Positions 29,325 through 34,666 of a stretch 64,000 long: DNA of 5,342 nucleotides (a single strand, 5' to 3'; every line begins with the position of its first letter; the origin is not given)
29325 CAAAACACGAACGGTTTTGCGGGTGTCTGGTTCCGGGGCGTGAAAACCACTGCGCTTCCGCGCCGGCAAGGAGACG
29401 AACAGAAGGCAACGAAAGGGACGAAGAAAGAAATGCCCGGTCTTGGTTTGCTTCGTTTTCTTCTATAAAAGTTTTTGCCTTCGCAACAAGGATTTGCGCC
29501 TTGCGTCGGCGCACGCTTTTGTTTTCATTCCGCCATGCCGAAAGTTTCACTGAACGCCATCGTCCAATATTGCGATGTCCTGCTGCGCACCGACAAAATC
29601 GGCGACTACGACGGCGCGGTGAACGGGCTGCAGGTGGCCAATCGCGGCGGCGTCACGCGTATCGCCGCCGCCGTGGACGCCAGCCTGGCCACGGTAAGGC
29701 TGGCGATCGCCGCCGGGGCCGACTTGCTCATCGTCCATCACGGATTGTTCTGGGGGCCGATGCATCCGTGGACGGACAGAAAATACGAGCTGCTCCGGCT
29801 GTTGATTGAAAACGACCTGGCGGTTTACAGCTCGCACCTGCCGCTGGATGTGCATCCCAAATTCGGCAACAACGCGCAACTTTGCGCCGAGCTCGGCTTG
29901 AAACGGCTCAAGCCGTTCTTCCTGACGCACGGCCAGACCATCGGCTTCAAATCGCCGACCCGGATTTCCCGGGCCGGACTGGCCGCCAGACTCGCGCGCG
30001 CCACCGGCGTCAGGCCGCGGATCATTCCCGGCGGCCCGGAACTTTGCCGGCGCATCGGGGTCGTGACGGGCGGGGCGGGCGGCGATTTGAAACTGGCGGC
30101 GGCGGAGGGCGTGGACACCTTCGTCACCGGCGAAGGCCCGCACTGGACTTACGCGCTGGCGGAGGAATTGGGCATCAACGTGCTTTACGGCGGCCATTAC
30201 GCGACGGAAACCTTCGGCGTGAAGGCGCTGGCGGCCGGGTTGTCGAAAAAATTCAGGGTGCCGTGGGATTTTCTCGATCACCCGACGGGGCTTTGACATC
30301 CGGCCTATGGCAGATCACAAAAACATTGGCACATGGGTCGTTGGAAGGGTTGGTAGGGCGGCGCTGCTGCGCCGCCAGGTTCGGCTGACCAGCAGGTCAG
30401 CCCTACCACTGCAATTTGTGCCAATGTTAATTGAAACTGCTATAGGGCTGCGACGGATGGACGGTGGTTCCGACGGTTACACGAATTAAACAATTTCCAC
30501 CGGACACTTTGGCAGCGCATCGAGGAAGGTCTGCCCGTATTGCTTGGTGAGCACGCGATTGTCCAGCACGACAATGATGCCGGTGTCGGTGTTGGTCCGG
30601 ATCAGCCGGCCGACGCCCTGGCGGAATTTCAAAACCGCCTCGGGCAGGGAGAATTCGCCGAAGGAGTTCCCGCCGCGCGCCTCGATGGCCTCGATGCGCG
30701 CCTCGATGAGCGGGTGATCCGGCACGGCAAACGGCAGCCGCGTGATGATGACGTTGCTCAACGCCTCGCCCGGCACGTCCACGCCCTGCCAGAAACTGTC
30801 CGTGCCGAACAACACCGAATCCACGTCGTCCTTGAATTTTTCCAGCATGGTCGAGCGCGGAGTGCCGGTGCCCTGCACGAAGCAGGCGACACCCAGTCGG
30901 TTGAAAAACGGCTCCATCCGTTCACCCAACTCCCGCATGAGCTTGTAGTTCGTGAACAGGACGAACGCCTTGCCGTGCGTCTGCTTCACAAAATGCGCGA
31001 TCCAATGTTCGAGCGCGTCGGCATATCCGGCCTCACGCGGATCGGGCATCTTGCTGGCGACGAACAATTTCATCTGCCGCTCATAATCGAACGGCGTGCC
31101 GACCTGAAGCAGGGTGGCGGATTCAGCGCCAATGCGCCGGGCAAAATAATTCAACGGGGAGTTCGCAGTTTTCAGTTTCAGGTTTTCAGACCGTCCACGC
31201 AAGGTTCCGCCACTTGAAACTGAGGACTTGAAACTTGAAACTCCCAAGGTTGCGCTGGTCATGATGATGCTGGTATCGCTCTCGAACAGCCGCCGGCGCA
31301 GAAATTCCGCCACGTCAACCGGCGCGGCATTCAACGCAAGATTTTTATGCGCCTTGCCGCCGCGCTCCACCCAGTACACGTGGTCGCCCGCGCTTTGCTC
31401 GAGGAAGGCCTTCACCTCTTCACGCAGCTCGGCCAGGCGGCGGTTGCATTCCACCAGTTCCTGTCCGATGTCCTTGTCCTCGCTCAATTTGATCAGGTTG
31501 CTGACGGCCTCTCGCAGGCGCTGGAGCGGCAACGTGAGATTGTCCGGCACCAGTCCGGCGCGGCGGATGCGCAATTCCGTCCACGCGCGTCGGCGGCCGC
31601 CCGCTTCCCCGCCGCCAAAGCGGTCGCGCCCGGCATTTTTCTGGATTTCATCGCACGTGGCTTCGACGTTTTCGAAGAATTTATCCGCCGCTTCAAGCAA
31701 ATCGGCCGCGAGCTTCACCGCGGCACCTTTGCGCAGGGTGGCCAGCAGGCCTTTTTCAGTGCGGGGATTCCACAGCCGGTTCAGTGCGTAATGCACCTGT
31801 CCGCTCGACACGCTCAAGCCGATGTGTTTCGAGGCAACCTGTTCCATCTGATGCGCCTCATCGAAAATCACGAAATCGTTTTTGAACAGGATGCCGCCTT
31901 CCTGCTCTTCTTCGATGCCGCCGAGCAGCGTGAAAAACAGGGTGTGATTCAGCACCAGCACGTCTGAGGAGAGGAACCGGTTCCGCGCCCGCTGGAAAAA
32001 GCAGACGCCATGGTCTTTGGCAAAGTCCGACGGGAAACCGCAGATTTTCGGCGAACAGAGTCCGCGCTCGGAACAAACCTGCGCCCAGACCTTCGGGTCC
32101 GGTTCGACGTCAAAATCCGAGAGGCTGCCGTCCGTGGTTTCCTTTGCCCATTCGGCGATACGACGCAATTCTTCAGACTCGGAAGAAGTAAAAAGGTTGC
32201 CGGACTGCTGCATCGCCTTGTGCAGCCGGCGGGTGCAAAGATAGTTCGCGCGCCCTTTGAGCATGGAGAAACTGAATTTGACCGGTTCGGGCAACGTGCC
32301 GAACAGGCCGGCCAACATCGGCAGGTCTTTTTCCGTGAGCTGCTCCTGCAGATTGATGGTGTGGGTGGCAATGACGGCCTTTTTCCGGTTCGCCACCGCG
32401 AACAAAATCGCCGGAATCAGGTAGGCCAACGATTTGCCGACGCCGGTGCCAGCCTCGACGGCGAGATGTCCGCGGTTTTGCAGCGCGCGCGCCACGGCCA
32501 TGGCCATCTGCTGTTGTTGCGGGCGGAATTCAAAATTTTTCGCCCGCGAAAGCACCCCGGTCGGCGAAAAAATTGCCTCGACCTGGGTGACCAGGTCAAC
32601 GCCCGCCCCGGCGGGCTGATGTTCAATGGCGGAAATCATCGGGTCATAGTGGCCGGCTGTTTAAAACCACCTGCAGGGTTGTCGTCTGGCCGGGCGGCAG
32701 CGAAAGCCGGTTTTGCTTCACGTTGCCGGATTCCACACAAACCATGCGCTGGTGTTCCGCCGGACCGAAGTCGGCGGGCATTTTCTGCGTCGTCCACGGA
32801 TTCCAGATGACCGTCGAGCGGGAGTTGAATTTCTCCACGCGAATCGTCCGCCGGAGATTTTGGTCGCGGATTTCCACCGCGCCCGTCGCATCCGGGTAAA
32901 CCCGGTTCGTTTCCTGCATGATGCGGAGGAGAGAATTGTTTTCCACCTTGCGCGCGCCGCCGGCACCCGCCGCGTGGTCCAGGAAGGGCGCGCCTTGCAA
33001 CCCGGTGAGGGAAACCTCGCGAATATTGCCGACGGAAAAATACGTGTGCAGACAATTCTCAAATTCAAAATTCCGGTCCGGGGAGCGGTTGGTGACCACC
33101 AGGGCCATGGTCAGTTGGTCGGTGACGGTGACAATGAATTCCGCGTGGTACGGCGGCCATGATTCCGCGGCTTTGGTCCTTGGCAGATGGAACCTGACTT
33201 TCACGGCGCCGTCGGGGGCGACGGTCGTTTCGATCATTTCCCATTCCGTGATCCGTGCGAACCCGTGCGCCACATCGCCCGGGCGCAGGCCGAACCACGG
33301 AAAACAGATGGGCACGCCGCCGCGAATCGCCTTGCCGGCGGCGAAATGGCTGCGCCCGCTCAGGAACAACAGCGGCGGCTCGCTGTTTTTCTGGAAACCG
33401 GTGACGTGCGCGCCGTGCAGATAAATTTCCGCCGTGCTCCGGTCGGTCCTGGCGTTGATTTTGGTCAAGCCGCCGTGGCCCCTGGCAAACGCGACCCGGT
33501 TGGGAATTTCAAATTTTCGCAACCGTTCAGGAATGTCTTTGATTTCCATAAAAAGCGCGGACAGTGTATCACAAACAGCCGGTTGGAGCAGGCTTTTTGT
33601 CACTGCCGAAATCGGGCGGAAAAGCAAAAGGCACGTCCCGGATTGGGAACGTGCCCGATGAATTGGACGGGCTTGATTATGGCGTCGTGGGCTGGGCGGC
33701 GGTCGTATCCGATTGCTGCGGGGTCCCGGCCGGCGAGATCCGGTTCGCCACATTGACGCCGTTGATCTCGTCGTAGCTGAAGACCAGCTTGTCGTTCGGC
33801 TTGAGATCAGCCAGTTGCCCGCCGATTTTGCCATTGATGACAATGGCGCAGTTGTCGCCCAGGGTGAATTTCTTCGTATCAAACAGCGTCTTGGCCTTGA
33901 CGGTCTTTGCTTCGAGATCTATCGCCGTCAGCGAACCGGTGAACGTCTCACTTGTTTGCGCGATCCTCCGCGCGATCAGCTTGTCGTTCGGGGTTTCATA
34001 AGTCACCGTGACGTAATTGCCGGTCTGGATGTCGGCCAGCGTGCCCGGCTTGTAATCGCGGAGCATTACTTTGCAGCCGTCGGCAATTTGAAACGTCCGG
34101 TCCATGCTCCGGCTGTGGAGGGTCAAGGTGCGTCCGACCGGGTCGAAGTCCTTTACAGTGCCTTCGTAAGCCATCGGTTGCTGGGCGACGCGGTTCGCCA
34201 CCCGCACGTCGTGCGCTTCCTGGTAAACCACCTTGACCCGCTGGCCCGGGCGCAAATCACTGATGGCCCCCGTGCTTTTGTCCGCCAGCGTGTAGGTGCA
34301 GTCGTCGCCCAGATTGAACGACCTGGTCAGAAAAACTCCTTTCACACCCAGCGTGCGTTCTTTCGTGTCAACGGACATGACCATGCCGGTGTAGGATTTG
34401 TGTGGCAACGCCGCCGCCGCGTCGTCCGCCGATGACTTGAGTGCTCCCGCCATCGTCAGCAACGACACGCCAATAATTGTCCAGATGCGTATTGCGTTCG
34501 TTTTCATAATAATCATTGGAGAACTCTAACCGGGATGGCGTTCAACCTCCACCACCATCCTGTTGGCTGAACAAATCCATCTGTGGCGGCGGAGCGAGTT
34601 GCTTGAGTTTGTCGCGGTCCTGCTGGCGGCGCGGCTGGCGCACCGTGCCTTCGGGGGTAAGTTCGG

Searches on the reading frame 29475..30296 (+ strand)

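Call 82: search_protein_families(library=pfam, proteins=[window:29475-30296:+], max_evalue=0.0001)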
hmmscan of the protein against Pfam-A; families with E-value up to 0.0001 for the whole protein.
window:29475-30296:+ (273 aa): 1 family
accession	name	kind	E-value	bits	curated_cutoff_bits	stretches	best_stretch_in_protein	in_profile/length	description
PF01784.24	DUF34_NIF3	-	3.4e-54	184.6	23.4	1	26-266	3-249/256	Duf34/NIF3 (NGG1p interacting factor 3)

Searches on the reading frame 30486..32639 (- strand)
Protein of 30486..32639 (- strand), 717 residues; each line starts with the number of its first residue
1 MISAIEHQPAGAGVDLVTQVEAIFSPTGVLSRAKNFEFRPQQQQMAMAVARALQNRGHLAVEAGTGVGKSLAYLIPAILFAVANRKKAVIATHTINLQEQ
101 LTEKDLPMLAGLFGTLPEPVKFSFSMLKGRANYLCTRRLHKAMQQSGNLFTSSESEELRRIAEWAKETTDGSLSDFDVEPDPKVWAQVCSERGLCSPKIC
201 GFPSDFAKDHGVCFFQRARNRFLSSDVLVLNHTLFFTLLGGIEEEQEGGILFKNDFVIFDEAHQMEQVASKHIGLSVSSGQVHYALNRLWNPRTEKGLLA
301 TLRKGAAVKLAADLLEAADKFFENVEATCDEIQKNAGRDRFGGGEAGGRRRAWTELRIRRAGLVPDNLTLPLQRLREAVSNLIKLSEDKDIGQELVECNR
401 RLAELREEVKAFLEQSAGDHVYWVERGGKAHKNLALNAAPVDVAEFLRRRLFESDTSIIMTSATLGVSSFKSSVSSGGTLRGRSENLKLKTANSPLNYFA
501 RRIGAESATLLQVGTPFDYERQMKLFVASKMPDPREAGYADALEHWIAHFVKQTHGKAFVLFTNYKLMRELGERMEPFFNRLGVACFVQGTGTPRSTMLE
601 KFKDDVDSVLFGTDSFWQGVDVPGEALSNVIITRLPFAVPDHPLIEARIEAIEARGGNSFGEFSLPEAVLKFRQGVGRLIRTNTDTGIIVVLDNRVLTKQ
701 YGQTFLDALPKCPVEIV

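Call 82: search_protein_families(library=pfam, proteins=[window:30486-32639:-], max_evalue=0.0001)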
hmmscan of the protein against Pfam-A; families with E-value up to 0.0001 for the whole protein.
window:30486-32639:- (717 aa): 3 families
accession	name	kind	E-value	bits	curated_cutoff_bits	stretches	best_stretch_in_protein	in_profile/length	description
PF13307.12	Helicase_C_2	-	6.1e-45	153.7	25.3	1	548-711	2-169/170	Helicase C-terminal domain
PF00270.35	DEAD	-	8.7e-14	52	26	1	47-103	6-63/167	DEAD/DEAH box helicase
PF04851.21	ResIII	-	1.8e-06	28.4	22.5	0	36-104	2-72/164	Type III restriction enzyme, res subunit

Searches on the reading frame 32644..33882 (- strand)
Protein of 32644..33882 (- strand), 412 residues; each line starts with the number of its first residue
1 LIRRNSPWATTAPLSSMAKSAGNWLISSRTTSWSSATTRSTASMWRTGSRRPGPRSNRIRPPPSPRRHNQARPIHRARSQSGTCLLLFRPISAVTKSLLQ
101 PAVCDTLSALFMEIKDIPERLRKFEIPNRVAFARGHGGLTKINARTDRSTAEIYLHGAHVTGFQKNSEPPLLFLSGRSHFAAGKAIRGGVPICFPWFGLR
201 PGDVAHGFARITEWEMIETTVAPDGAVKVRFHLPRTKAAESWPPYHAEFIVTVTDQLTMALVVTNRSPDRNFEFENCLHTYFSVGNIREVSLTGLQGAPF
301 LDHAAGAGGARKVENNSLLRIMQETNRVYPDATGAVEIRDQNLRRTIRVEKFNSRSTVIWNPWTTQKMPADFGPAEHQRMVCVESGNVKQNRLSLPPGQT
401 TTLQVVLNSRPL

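Call 82: search_protein_families(library=pfam, proteins=[window:32644-33882:-], max_evalue=0.0001)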
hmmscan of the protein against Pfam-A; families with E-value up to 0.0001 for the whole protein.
window:32644-33882:- (412 aa): 1 family
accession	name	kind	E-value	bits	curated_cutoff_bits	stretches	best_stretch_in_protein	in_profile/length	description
PF01263.26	Aldose_epim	-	2.3e-34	119.6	27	1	146-406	7-297/299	Aldose 1-epimerase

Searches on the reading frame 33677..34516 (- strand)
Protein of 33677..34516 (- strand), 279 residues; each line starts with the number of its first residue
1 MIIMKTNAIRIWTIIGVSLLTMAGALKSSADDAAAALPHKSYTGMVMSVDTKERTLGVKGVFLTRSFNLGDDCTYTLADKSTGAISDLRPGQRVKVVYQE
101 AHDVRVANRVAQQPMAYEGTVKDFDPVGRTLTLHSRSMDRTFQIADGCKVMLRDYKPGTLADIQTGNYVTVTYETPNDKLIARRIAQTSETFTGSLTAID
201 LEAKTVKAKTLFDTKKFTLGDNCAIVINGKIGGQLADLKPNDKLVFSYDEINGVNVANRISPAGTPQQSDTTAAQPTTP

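Call 82: search_protein_families(library=pfam, proteins=[window:33677-34516:-], max_evalue=0.0001)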
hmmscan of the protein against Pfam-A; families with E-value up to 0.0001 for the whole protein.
window:33677-34516:- (279 aa): 1 family
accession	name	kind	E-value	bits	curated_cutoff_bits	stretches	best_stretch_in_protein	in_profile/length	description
PF07076.17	DUF1344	-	1.7e-05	24.9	23.1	0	67-106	18-55/60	Protein of unknown function (DUF1344)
